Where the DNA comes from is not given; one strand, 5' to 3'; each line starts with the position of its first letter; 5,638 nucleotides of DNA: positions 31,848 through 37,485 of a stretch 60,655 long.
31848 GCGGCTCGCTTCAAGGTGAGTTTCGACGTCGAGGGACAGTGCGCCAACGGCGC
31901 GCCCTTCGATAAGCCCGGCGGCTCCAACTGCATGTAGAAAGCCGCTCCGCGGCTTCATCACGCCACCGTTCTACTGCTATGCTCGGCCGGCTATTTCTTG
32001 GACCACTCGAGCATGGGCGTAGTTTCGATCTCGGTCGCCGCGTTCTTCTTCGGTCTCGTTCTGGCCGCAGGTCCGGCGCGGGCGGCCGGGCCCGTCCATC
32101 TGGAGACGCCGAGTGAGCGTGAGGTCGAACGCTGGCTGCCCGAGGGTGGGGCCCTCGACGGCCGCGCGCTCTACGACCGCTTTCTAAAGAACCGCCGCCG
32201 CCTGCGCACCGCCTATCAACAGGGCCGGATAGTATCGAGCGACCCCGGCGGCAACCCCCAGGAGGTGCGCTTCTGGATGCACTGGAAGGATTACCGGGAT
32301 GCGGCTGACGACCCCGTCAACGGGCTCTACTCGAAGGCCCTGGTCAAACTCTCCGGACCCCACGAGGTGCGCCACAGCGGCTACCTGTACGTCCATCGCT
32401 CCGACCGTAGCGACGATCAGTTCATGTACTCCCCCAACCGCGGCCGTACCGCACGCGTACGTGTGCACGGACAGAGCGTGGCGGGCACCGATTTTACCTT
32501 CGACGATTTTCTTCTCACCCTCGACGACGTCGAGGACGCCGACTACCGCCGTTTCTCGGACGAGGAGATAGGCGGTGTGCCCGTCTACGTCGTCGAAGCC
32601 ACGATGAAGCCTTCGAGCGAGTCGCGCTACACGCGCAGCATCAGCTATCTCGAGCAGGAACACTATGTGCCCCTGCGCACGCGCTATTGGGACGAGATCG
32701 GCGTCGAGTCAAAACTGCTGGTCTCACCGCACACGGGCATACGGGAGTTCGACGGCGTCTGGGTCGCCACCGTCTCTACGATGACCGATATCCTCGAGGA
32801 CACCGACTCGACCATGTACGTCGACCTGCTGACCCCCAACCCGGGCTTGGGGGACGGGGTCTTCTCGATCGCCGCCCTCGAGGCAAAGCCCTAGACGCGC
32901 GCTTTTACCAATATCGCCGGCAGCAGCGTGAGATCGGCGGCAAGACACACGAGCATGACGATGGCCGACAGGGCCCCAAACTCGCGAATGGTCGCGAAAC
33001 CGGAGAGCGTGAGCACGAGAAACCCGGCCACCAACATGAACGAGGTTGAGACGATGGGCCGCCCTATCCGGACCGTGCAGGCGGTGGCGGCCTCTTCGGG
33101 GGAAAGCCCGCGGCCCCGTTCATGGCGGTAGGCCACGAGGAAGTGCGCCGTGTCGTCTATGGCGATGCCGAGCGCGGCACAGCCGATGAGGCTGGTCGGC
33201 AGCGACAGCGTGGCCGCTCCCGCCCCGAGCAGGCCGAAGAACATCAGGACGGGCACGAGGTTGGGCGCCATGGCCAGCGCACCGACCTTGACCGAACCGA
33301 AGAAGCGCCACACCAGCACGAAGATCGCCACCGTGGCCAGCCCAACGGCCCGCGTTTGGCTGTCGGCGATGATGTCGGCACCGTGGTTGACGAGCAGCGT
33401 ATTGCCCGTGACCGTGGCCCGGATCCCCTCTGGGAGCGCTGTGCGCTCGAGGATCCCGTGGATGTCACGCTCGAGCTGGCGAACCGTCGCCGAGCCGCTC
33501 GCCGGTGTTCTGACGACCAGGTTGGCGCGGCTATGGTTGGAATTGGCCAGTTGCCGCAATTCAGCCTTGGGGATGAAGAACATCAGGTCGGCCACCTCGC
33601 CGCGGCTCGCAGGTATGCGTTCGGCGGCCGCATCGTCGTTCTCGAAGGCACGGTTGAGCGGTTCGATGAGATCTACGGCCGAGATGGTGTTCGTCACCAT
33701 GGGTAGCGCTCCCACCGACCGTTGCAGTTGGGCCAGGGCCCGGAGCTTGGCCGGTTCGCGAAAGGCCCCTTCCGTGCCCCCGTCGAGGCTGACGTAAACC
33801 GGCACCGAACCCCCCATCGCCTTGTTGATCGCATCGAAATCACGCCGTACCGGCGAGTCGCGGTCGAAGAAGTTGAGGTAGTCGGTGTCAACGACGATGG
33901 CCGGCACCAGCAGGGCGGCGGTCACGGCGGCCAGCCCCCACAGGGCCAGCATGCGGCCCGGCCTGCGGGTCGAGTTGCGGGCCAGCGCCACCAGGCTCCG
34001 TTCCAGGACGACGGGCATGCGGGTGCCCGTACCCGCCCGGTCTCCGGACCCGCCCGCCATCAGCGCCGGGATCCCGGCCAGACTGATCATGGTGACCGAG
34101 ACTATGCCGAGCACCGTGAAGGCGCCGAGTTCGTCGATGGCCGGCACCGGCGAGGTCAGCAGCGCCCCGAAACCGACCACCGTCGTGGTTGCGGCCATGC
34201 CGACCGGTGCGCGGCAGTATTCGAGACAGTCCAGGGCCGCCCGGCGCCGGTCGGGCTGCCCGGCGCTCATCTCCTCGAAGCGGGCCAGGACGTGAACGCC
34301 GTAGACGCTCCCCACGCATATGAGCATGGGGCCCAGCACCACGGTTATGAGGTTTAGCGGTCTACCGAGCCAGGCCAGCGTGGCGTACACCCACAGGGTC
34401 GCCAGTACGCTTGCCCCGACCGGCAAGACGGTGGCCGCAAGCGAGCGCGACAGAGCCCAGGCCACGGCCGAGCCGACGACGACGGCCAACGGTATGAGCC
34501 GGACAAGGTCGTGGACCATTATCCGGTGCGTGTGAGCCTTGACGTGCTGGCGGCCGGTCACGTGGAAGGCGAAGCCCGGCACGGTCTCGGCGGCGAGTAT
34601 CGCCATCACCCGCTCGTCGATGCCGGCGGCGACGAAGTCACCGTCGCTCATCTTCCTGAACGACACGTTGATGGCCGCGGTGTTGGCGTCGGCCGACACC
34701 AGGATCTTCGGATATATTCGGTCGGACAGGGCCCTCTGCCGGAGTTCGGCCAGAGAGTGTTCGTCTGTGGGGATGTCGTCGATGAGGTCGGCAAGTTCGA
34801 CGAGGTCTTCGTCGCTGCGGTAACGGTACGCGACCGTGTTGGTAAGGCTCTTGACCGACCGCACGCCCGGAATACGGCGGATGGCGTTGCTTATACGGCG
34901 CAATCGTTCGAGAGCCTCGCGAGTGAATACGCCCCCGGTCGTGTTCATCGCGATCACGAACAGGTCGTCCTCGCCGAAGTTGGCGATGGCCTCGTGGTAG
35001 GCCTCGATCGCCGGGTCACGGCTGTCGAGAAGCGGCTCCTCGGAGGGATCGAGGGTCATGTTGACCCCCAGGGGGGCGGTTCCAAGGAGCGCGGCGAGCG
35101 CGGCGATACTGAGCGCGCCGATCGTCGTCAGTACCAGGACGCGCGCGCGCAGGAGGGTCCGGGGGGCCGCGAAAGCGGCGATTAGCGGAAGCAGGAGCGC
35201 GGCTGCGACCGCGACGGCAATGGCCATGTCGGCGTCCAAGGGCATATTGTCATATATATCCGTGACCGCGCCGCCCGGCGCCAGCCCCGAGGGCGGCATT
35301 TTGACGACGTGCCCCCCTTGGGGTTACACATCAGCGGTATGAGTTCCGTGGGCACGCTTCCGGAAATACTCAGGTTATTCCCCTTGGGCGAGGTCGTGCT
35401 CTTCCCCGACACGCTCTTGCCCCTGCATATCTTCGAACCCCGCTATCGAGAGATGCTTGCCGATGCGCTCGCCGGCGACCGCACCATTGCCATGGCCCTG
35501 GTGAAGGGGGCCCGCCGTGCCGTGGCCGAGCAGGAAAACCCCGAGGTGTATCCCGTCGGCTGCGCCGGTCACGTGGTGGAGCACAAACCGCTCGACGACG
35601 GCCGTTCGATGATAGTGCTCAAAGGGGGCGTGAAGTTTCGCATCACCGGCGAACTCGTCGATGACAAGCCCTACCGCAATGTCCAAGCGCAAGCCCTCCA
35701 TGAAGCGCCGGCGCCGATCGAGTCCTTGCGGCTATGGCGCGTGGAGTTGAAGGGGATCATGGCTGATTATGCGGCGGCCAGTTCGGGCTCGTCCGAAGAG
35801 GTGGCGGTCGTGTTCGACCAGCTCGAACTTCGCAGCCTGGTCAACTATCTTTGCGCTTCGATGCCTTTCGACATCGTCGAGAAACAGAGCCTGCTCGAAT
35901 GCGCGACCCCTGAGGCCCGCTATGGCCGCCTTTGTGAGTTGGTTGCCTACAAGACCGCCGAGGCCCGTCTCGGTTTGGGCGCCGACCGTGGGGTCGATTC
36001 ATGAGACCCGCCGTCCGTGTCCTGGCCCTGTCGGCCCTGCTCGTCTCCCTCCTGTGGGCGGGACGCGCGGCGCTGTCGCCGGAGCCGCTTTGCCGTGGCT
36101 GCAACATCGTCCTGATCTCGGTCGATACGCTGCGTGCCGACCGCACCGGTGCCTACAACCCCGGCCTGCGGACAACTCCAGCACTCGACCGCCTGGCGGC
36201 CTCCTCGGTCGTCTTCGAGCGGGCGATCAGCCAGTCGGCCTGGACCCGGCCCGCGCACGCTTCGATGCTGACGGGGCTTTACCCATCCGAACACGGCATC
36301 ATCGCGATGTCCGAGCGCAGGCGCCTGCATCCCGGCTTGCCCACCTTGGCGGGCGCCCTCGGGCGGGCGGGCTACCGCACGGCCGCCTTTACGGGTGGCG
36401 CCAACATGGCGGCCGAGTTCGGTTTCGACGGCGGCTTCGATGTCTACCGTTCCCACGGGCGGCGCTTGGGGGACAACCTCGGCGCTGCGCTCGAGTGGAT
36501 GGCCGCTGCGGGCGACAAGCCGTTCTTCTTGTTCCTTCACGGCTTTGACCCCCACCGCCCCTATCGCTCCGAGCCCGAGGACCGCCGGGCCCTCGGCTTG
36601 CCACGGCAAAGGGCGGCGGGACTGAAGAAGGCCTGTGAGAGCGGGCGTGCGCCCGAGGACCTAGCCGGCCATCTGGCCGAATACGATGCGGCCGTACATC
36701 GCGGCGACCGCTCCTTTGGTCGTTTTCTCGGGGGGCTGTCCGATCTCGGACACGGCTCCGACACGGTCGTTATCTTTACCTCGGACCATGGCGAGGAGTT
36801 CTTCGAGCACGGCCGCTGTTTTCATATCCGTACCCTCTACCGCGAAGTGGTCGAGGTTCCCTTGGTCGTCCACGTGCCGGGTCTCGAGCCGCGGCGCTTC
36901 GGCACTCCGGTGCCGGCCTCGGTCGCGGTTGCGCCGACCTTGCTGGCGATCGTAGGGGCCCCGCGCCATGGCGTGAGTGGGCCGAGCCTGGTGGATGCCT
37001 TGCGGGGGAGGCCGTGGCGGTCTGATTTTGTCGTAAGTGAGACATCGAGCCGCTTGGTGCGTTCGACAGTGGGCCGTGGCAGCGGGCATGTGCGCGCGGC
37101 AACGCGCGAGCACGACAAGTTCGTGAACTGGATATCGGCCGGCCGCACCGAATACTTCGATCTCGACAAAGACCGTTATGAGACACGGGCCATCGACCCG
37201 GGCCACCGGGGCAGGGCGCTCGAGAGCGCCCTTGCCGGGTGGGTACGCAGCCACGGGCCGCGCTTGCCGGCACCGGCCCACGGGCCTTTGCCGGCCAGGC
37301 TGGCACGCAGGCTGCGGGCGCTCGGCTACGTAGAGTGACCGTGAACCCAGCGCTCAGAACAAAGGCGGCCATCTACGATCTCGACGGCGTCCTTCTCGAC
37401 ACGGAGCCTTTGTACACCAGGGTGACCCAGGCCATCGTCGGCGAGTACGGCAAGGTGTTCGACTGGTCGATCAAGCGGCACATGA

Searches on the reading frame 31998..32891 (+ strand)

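Call 23: search_protein_families(library=pfam, proteins=[window:31998-32891:+], max_evalue=0.001)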
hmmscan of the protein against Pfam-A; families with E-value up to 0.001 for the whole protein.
window:31998-32891:+ (298 aa): 2 families
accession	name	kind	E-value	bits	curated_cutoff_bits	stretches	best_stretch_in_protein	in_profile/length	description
PF17131.11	LolA_like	-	7.2e-32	111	30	1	113-295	4-183/184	Outer membrane lipoprotein-sorting protein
PF07044.18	DUF1329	-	0.00026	20.8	23.1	0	196-265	264-332/368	Protein of unknown function (DUF1329)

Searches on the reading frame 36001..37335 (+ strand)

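Call 23: search_protein_families(library=pfam, proteins=[window:36001-37335:+], max_evalue=0.001)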
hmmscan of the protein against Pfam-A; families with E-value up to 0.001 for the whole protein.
window:36001-37335:+ (445 aa): 2 families
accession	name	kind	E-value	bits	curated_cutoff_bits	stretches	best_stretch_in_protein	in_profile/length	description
PF00884.28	Sulfatase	-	9.9e-38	130.6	25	1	35-319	2-300/301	Sulfatase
PF01663.27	Phosphodiest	-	1.3e-15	58.3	23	1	37-102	2-64/342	Type I phosphodiesterase / nucleotide pyrophosphatase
